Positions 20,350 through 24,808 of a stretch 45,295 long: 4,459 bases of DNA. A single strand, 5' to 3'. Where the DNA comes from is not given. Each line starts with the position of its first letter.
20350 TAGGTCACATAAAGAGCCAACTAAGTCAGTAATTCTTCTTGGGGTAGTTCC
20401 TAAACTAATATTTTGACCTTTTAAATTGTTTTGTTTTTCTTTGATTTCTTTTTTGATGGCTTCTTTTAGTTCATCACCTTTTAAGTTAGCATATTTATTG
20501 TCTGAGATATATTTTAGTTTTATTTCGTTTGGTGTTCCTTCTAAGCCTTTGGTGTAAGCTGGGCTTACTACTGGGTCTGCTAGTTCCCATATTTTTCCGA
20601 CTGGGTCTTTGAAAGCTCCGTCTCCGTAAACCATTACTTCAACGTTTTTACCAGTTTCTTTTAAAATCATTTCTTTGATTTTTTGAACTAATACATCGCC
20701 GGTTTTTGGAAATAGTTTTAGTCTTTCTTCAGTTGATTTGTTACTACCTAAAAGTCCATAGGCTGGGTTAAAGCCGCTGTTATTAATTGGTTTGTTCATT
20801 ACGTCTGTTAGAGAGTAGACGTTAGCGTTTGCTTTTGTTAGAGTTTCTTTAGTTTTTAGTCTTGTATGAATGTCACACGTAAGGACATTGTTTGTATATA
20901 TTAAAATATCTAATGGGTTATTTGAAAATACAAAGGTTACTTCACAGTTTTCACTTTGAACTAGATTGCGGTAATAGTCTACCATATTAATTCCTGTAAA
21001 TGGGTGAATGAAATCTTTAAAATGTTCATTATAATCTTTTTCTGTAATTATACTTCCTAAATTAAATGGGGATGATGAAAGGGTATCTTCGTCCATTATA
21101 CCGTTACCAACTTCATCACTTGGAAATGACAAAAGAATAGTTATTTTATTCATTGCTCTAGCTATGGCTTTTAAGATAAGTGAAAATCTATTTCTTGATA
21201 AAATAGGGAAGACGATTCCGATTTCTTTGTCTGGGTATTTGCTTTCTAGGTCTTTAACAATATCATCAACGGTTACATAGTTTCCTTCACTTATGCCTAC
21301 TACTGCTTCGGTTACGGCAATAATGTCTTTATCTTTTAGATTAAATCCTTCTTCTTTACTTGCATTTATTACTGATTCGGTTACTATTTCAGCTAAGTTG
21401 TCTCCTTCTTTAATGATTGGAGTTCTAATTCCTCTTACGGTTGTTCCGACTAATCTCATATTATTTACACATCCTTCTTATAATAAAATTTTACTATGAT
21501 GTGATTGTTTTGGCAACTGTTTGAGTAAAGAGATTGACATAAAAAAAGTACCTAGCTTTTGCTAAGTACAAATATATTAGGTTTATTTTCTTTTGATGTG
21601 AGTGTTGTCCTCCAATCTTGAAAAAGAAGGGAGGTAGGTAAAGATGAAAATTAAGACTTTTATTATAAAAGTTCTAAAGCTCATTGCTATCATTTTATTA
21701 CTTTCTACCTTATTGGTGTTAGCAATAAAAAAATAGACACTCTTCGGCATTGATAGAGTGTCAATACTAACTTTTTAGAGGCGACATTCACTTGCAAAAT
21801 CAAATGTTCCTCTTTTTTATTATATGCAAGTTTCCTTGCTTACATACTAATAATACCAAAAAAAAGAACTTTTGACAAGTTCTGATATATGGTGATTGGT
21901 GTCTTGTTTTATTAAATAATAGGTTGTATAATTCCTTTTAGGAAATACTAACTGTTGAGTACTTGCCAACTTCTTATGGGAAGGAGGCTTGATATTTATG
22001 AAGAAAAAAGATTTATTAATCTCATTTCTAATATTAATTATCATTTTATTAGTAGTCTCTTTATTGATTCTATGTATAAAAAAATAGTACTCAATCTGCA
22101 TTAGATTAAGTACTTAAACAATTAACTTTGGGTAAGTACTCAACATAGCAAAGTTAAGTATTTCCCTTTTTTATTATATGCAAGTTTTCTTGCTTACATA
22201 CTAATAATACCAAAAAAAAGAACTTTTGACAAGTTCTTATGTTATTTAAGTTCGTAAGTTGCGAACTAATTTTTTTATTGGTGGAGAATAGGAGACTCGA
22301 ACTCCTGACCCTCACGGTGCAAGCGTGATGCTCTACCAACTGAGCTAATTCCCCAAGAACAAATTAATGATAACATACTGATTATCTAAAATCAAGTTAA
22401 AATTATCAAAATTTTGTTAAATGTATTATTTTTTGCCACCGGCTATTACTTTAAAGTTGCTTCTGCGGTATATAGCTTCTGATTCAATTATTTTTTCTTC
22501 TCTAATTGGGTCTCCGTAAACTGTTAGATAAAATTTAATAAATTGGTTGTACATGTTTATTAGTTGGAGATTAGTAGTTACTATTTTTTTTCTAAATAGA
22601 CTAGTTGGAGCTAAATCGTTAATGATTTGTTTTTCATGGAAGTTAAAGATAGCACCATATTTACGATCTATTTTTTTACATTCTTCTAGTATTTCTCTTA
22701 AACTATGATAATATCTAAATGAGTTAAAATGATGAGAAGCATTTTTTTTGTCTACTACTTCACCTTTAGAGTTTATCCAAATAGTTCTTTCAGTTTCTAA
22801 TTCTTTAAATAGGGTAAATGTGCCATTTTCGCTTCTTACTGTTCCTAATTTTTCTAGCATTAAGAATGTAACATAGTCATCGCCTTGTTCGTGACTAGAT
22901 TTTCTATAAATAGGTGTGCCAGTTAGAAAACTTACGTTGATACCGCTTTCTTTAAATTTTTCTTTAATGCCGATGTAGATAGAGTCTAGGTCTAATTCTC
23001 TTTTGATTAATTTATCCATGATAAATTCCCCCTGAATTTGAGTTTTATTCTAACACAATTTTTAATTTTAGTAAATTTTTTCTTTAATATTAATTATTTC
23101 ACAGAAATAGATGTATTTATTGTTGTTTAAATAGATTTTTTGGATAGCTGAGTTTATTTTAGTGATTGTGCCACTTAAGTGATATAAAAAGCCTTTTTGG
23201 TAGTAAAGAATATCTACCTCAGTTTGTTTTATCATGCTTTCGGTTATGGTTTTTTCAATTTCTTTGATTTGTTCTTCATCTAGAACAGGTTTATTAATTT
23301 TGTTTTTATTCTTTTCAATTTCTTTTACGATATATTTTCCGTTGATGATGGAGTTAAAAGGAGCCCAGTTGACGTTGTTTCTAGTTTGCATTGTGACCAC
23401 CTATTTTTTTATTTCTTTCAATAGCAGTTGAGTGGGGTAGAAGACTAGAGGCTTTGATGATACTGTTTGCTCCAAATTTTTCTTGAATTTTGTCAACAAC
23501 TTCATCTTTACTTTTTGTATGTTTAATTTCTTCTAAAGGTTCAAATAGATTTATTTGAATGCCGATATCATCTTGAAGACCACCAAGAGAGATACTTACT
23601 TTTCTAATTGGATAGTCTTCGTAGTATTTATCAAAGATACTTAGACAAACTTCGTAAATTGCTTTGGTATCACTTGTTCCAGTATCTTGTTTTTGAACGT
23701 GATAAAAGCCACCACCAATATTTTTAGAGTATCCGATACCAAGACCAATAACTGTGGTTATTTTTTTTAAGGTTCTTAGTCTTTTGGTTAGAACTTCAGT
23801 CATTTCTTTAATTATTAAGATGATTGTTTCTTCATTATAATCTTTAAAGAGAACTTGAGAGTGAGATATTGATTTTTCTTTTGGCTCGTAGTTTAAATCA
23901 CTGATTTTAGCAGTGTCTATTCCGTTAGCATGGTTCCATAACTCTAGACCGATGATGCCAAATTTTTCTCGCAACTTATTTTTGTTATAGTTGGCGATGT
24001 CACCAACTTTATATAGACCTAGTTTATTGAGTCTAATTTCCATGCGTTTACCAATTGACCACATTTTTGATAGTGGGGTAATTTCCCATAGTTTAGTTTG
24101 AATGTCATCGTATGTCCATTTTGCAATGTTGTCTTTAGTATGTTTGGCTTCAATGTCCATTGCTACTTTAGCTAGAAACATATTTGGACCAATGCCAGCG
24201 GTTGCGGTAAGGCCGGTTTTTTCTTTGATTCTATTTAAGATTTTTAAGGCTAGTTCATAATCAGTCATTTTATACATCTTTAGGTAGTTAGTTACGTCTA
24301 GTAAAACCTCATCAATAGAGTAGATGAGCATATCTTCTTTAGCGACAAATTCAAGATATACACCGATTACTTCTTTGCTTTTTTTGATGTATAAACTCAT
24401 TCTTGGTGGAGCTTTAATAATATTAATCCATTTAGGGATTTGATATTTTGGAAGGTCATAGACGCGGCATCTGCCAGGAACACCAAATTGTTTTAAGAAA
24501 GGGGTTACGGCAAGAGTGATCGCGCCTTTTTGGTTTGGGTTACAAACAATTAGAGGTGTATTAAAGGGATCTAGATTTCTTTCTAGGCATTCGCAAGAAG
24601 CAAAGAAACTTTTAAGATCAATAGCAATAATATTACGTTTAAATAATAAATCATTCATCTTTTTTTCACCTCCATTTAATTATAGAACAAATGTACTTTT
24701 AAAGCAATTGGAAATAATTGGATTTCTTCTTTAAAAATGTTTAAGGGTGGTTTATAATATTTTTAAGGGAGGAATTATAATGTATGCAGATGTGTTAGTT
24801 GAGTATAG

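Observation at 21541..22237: Two tandem, unannotated type I toxin-antitoxin-like modules behind tRNA-Ala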

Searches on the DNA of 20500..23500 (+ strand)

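Call 4: search_rna_families(source=window, start=20500, end=23500, threshold=evalue, max_evalue=10, show_alignments=3)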
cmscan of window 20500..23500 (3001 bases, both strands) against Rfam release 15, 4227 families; matches with E-value up to 10: 6.
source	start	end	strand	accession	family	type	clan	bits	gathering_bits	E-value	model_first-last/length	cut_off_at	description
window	22282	22354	-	RF00005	tRNA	Gene; tRNA;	CL00001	70.1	29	1.3e-14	1-71/71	no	tRNA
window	21636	21710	+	RF01422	snoR116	Gene; snRNA; snoRNA; CD-box;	-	26.6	47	0.034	1-86/86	no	small nucleolar RNA snoR116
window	21712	21819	+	RF00616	LhrC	Gene; sRNA;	CL00114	24.2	110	1.3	1-111/111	no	Listeria LhrC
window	21000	21127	+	RF00426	SCARNA15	Gene; snRNA; snoRNA; scaRNA;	CL00019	17.6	65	5.5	1-128/128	no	Small Cajal body specific RNA 15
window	22726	22768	+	RF02478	GlsR10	Gene; snRNA; snoRNA; CD-box;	-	17.4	75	3.9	1-68/68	no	Small nucleolar RNA GlsR10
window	21068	21086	+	RF01124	sR36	Gene; snRNA; snoRNA; CD-box;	-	15.7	55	0.92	1-55/55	no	Small nucleolar RNA sR36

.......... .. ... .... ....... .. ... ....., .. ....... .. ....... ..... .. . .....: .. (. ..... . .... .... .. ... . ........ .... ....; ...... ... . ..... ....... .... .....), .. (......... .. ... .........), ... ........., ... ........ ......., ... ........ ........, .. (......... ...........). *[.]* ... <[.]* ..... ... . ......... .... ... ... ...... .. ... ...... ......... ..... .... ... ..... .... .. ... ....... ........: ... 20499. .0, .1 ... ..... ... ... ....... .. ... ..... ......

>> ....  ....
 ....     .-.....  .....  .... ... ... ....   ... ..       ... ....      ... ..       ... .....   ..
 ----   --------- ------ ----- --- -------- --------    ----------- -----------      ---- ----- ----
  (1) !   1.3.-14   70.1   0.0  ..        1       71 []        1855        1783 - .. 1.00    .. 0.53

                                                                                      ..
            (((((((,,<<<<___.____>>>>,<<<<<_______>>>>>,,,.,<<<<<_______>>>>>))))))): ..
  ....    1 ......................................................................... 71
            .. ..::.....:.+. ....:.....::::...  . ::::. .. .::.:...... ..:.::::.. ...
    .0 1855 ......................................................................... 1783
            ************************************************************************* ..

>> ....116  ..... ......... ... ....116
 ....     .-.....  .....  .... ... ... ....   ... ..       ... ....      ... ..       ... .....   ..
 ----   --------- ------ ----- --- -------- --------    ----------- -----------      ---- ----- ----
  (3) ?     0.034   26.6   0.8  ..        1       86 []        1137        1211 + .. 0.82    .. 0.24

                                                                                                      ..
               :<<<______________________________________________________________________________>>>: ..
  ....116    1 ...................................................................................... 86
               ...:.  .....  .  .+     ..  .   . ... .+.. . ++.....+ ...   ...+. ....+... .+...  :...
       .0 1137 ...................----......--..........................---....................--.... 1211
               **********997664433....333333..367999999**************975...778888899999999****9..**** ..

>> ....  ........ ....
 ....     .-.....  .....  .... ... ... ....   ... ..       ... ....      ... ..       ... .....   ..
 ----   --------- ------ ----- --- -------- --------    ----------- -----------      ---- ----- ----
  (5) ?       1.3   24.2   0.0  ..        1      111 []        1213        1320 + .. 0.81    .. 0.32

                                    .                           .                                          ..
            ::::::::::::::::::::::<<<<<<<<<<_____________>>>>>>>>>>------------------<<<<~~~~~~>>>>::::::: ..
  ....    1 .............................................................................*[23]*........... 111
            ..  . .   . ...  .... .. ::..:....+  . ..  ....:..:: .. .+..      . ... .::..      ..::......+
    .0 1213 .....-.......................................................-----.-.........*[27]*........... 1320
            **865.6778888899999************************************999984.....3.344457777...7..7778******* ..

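Call 73: search_dna_similar(query=window:21894-22247:+, collection=plasmids, mode=distant, max_rows=10)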
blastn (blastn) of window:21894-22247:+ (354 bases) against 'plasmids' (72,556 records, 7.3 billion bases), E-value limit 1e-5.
No match.

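Call 74: search_dna_similar(query=window:21894-22247:+, collection=phages, mode=distant, max_rows=10)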
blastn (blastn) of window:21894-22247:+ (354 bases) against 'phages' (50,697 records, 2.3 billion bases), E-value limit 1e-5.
No match.

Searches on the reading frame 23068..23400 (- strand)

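Call 70: search_protein_families(library=pfam, proteins=[window:23068-23400:-], max_evalue=0.001)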
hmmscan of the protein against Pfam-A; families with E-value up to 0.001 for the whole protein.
window:23068-23400:- (110 aa): 1 family
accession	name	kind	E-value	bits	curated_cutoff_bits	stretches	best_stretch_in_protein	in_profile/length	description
PF08863.15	YolD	-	6.7e-17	61.8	27.5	1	25-106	9-94/94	YolD-like protein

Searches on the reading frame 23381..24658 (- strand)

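Call 70: search_protein_families(library=pfam, proteins=[window:23381-24658:-], max_evalue=0.001)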
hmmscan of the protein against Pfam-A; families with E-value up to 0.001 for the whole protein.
window:23381-24658:- (425 aa): 4 families
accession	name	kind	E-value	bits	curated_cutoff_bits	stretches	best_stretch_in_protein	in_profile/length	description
PF00817.25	IMS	-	9.6e-27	94.1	23.2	1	13-168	1-148/148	impB/mucB/samB family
PF11799.13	IMS_C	-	1.5e-14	54.8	20.7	1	262-371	2-109/109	impB/mucB/samB family C-terminal domain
PF11798.14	IMS_HHH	-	5.2e-07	30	24.4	1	183-215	1-32/32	IMS family HHH motif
PF21999.2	IMS_HHH_1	-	1.3e-05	26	27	1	201-248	5-53/53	DNA polymerase-iota, thumb domain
